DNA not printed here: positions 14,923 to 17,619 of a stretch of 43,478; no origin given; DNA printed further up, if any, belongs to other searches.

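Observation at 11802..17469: TerB-N/TerB-C + DUF2791 (BrxD-like) ATPase + Lhr/BrxHI-like helicase cassette: Shango-type defence candidate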

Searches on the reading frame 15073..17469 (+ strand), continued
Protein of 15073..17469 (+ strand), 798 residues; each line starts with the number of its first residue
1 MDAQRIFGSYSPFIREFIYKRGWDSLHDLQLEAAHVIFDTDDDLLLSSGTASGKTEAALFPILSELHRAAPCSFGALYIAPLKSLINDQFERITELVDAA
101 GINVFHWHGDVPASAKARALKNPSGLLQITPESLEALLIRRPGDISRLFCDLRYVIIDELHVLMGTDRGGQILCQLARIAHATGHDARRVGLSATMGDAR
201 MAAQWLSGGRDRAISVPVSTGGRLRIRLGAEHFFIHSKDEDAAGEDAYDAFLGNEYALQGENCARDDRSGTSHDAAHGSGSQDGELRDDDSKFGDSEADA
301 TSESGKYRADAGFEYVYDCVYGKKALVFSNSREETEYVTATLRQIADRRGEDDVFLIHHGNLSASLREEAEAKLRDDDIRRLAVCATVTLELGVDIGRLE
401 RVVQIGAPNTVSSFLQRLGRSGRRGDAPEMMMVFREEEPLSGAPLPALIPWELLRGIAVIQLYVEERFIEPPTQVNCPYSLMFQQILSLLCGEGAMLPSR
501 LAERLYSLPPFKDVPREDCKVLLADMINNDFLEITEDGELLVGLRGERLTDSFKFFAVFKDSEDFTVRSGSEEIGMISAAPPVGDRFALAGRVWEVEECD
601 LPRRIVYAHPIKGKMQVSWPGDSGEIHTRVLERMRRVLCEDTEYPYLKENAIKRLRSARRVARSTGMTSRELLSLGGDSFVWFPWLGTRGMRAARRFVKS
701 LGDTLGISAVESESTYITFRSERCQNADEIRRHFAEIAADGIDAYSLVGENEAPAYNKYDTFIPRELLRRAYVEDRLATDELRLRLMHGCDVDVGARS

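Call 52: find_encoding_contigs(protein=P0131, flank=10000, max_places=1)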
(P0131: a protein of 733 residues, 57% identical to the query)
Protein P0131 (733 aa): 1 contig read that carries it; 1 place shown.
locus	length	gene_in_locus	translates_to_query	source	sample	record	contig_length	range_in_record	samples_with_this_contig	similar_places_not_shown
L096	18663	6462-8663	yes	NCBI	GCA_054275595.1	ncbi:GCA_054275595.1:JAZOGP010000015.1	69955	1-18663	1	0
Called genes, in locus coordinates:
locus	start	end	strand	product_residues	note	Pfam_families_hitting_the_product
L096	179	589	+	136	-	-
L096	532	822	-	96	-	-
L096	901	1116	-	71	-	PF01381:HTH_3, PF12844:HTH_19, PF13560:HTH_31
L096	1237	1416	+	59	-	-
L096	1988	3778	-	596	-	PF01336:tRNA_anti-codon, PF00152:tRNA-synt_2, PF01409:tRNA-synt_2d (faint), PF02938:GAD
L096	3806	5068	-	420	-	PF13393:tRNA-synt_His, PF00587:tRNA-synt_2b, PF03129:HGTP_anticodon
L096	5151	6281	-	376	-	-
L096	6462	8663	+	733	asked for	PF04851:ResIII, PF00270:DEAD, PF00271:Helicase_C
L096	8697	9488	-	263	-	PF13472:Lipase_GDSL_2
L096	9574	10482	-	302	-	PF01256:Carb_kinase, PF02110:HK (weak)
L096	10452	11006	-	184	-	PF00293:NUDIX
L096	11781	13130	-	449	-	-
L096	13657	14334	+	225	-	PF04239:DUF421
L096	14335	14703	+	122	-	-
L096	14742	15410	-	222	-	PF10105:DUF2344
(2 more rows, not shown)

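Call 53: find_encoding_contigs(protein=P0114, flank=10000, max_places=1)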
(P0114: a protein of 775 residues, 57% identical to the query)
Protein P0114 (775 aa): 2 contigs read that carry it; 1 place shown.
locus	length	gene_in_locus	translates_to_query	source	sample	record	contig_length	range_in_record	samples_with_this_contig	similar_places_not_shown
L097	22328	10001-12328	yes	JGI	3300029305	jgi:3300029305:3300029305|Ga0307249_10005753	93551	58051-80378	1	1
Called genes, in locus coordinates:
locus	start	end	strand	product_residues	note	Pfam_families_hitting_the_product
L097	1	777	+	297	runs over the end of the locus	PF00781:DAGK_cat (weak), PF19279:YegS_C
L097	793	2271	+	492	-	PF01841:Transglut_core (weak)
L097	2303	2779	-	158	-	PF12844:HTH_19, PF13560:HTH_31, PF01381:HTH_3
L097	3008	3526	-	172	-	PF01863:YgjP-like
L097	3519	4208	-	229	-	PF17746:SfsA_N, PF03749:SfsA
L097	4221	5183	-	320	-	PF01734:Patatin, PF19890:DUF6363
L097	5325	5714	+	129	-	PF00293:NUDIX, PF14815:NUDIX_4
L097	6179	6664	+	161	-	PF00383:dCMP_cyt_deam_1, PF14437:MafB19-deam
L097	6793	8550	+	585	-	PF13208:TerB_N, PF15615:TerB_C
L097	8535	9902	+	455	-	PF10923:BrxC_BrxD, PF13191:AAA_16 (weak)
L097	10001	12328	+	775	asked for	PF00270:DEAD, PF00271:Helicase_C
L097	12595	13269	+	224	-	PF03006:HlyIII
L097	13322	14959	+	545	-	PF02734:Dak2, PF21645:FakA-like_M, PF13684:FakA-like_C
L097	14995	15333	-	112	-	PF02481:DNA_processg_A (faint), PF10686:YAcAr (weak)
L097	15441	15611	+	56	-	PF03869:Arc (weak)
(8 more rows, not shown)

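Call 55: predict_structure(alignment_id=A3)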
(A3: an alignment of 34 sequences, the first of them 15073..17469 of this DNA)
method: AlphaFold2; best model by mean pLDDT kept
length: 798 residues; sequences in the alignment: 34
mean_pLDDT: 74.3   pTM: 0.71
mean pLDDT of the five models: 74.3, 70.0, 68.4, 68.2, 67.9
residues with pLDDT >= 90: 215; 70-90: 324; 50-70: 144; < 50: 115
segments of 3 or more residues with pLDDT < 50: 234-308, 361-364, 389-394, 554-563, 613-623, 795-798
pLDDT, mean of each block of 10 residues (from residue 1): 86 87 78 91 82 79 93 93 64 76 80 79 90 83 91 92 82 92 92 81 87 81 55 41 42 40 30 28 29 28 41 72 70 66 78 69 50 67 64 51 68 69 54 63 71 87 83 85 93 91 93 93 95 93 85 39 60 64 62 73 79 41 69 92 81 86 86 88 91 93 89 87 88 90 89 78 91 91 85 47
secondary structure, 60 per line:
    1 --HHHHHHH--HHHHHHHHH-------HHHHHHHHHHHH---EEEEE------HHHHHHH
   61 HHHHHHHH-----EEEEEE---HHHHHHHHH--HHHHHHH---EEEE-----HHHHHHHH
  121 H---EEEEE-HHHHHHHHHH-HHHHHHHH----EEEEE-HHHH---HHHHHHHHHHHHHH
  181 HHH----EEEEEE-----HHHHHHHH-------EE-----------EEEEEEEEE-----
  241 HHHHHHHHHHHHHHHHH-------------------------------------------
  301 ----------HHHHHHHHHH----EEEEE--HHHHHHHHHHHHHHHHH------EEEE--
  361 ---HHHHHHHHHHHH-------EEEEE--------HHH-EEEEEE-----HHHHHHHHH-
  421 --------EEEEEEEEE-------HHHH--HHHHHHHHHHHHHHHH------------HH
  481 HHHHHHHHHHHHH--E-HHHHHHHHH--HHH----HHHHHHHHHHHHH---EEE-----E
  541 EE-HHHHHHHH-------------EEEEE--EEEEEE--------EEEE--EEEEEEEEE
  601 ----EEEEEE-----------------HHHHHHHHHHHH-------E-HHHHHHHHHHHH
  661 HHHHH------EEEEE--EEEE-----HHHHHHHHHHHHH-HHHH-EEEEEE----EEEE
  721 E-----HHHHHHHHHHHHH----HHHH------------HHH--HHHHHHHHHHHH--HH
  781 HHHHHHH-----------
elements in order (helices of 4 or more, strands of 3 or more residues): H3-9 H12-20 H28-39 E43-47 H54-68 E74-79 H83-91 H94-100 E104-107 H113-121 E125-129 H131-140 H142-149 E154-158 H160-163 H167-183 E188-193 H199-206 E227-235 H241-257 H311-320 E325-329 H332-348 E355-358 H364-375 E383-387 E400-405 H411-419 E429-437 H445-448 H451-466 H479-493 H498-506 H516-528 E532-534 E540-542 H544-551 E565-569 E572-577 E586-589 E592-600 E605-610 H628-639 H649-665 E672-676 E679-682 H688-700 H702-705 E707-712 E717-721 H727-739 H744-747 H765-776 H779-787

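Call 58: fold_search(model_id=the predicted structure, library=pdb)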
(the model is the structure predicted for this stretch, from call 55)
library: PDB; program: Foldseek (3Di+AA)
matches with E <= 10: 1806; with E <= 0.001: 779
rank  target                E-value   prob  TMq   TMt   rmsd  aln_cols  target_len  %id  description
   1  5v9x_A                4.7e-27  1.00  0.63  0.65   8.7       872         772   19  Structure of Mycobacterium smegmatis helicase Lhr bound to ssDNA and AMP-PNP (released 2017-12-06)
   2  6znp_A                8.3e-21  1.00  0.49  0.51  13.4       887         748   16  Crystal Structure of DUF1998 helicase MrfA bound to DNA (released 2020-11-25)
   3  6znq_B                1.3e-20  1.00  0.49  0.55  12.3       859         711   16  Crystal Structure of DUF1998 helicase MrfA bound to DNA and AMPPNP (released 2020-11-25)
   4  6znp_B                3.0e-20  1.00  0.50  0.56  13.3       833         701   17  Crystal Structure of DUF1998 helicase MrfA bound to DNA (released 2020-11-25)
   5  2p6r_A                1.3e-16  1.00  0.44  0.51   8.7       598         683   18  Crystal structure of superfamily 2 helicase Hel308 in complex with unwound DNA (released 2007-06-12)
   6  5dca_A                2.6e-16  1.00  0.43  0.19   6.7       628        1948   17  Crystal structure of yeast full length Brr2 in complex with Prp8 Jab1 domain (released 2015-12-16)
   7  9b15_A                3.5e-16  1.00  0.43  0.50   9.9       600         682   19  Superfamily 2 helicase Hel308 containing the beta-hairpin from DNA pol theta helicase-like domain (released 2025-03-19)
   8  2va8_A                6.3e-16  1.00  0.40  0.45   7.5       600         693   18  DNA Repair Helicase Hel308 (released 2008-01-15)
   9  2zj5                  6.6e-16  1.00  0.42  0.49   7.3       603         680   18  Archaeal DNA helicase Hjm complexed with ADP in form 1 (released 2009-02-10)
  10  2va8_B                8.2e-16  1.00  0.41  0.46   9.2       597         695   19  DNA Repair Helicase Hel308 (released 2008-01-15)
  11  6s9i_B                9.6e-16  1.00  0.40  0.20   9.5       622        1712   17  Human Brr2 Helicase Region D534C/N1866C in complex with C-tail deleted Jab1 (released 2020-01-22)
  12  9bh7_A                1.0e-15  1.00  0.42  0.43   9.3       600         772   17  Human DNA polymerase theta helicase domain dimer in the apo form (released 2024-05-01)
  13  9b15_B                1.1e-15  1.00  0.43  0.49   8.9       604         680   17  Superfamily 2 helicase Hel308 containing the beta-hairpin from DNA pol theta helicase-like domain (released 2025-03-19)
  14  5urm_B                1.6e-15  1.00  0.42  0.22   6.9       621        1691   17  Crystal structure of human BRR2 in complex with T-1206548 (released 2017-07-19)
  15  2p6u                  1.8e-15  1.00  0.43  0.51   9.8       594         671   18  Apo structure of the Hel308 superfamily 2 helicase (released 2007-06-12)
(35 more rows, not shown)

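Call 75: search_protein_families(library=pfam, proteins=[L095:4885-7209:+], max_evalue=0.01)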
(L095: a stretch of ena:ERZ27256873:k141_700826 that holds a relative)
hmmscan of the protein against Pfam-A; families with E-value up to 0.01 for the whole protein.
L095:4885-7209:+ (774 aa): 2 families
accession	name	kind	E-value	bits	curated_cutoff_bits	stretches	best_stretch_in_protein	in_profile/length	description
PF13208.11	TerB_N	-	2.8e-07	30.9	25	1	266-416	40-182/207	TerB N-terminal domain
PF15615.11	TerB_C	-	0.0069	17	26.3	0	703-768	80-146/148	TerB-C domain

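Call 76: search_protein_families(library=padloc, proteins=[P0098, P0131], max_evalue=1e-10)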
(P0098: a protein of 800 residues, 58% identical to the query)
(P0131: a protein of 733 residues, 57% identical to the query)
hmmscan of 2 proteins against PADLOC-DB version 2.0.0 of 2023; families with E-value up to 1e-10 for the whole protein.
P0098 (800 aa): 15 families
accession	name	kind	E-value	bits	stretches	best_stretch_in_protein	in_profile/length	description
PDLC03960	SngC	-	2.4e-238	791.5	1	3-786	4-714/720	-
PDLC02503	BrxHI|BrxHII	-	3.2e-124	413.8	2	324-705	247-614/698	BrxHI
PDLC02501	BrxHI|BrxHII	-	3.3e-76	255.1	2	5-209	4-210/925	BrxHI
PDLC02897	DpdJ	-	1e-30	104.4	2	325-431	355-457/1570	DpdJ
PDLC00037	DruE3|DruE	-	1.8e-20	70.4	1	366-427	1041-1101/2055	SNF2 family N-terminal domain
PDLC00036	DruE3|DruE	-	2.1e-17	59.5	0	371-442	1039-1109/2023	SNF2 family N-terminal domain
PDLC00192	HamB1|HamB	-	4.2e-16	55.8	1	21-211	266-451/1104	DEAD-box helicase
PDLC00035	DruE3|DruE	-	6e-15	52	0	374-427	1052-1104/1460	SNF2 family N-terminal domain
PDLC02870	DpdF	-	2.7e-14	50.6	0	325-437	226-330/534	DpdF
PDLC03928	PsyrT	-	5e-14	49.5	0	325-428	241-337/689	-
PDLC02864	DpdF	-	2.3e-13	47.8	0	326-438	235-340/610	DpdF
PDLC02896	DpdJ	-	9.4e-13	44.7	0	385-430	583-628/1487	DpdJ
PDLC02861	DpdF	-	1.6e-12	44.6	1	323-437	237-344/611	DpdF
PDLC00194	HamB1|HamB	-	2.1e-12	43.7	0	8-206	212-405/995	DEAD-box helicase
PDLC00174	HamB1|HamB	-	9.8e-11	38.2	0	23-196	302-468/1163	DEAD-box helicase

P0131 (733 aa): 21 families
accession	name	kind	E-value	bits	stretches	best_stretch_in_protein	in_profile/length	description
PDLC03960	SngC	-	1.3e-246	818.9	1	2-728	3-715/720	-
PDLC02503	BrxHI|BrxHII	-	1.1e-124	415.3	1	3-656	3-625/698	BrxHI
PDLC02501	BrxHI|BrxHII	-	1.5e-73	246.3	1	4-602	3-573/925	BrxHI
PDLC02897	DpdJ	-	3.9e-31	105.8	1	42-367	117-451/1570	DpdJ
PDLC00037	DruE3|DruE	-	4.5e-21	72.4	1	311-383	1045-1116/2055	SNF2 family N-terminal domain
PDLC00192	HamB1|HamB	-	5.9e-18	61.9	1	16-230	260-467/1104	DEAD-box helicase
PDLC00036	DruE3|DruE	-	6.2e-18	61.3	0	313-383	1040-1109/2023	SNF2 family N-terminal domain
PDLC00035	DruE3|DruE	-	2.3e-17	60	0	315-383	1052-1119/1460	SNF2 family N-terminal domain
PDLC02896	DpdJ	-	8.3e-17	58.2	0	118-197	333-415/1487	DpdJ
PDLC03928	PsyrT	-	1.2e-16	58.1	0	266-381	241-349/689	-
PDLC00194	HamB1|HamB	-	8.5e-15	51.7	1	9-206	213-405/995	DEAD-box helicase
PDLC01761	Cas3b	-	3e-13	47.3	0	9-121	206-306/705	-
PDLC02864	DpdF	-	5.1e-13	46.7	1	21-381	20-342/610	DpdF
PDLC02569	DrmA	-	4.1e-12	42.7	0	258-369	760-875/1095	DrmA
PDLC00175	HamB1|HamB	-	5.9e-12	41.8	1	47-273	249-465/1000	DEAD-box helicase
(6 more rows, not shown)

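Call 87: find_related_loci(query=A3, collection=metagenome_contigs, flank=10000)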
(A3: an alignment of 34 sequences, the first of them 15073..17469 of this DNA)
Query A3 (798 aa) in metagenome_contigs; peptide patterns used: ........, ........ (x = any residue, [..] = any of these).
600 stretches matched a pattern (row limit reached: there are more); 574 encode a relative of the query (tblastn E <= 1e-3); the best 80 are kept; 80 distinct loci.
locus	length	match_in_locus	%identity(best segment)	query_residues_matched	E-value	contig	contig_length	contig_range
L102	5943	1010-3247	59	7-786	0e+0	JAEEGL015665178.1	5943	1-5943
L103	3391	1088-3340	57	2-786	0e+0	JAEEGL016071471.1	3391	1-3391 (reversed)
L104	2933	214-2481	57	6-789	0e+0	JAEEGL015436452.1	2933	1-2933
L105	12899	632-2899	56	6-789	0e+0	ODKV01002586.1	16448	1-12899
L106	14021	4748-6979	56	6-786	0e+0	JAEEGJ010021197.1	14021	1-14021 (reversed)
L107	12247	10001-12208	57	2-787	0e+0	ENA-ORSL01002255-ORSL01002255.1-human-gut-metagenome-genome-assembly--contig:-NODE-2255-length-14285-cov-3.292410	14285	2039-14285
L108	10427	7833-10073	56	6-781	0e+0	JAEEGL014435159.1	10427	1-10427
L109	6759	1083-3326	57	1-786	0e+0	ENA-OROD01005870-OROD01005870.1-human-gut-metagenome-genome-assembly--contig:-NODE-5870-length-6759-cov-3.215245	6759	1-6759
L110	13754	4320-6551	56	6-786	0e+0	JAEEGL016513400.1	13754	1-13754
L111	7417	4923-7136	55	2-786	0e+0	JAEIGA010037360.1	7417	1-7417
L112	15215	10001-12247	56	6-797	0e+0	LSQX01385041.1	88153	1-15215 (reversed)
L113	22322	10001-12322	56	2-786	0e+0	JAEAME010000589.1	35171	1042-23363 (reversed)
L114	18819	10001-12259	56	6-777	0e+0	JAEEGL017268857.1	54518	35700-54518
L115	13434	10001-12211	55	1-787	0e+0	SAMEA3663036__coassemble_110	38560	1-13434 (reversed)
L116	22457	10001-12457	53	6-786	0e+0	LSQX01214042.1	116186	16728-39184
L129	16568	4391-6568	53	1-782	0e+0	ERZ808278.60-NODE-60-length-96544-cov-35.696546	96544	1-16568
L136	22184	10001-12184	56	6-785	0e+0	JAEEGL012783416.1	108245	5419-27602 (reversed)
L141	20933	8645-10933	56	1-787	0e+0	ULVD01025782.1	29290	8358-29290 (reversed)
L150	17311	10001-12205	46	6-786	0e+0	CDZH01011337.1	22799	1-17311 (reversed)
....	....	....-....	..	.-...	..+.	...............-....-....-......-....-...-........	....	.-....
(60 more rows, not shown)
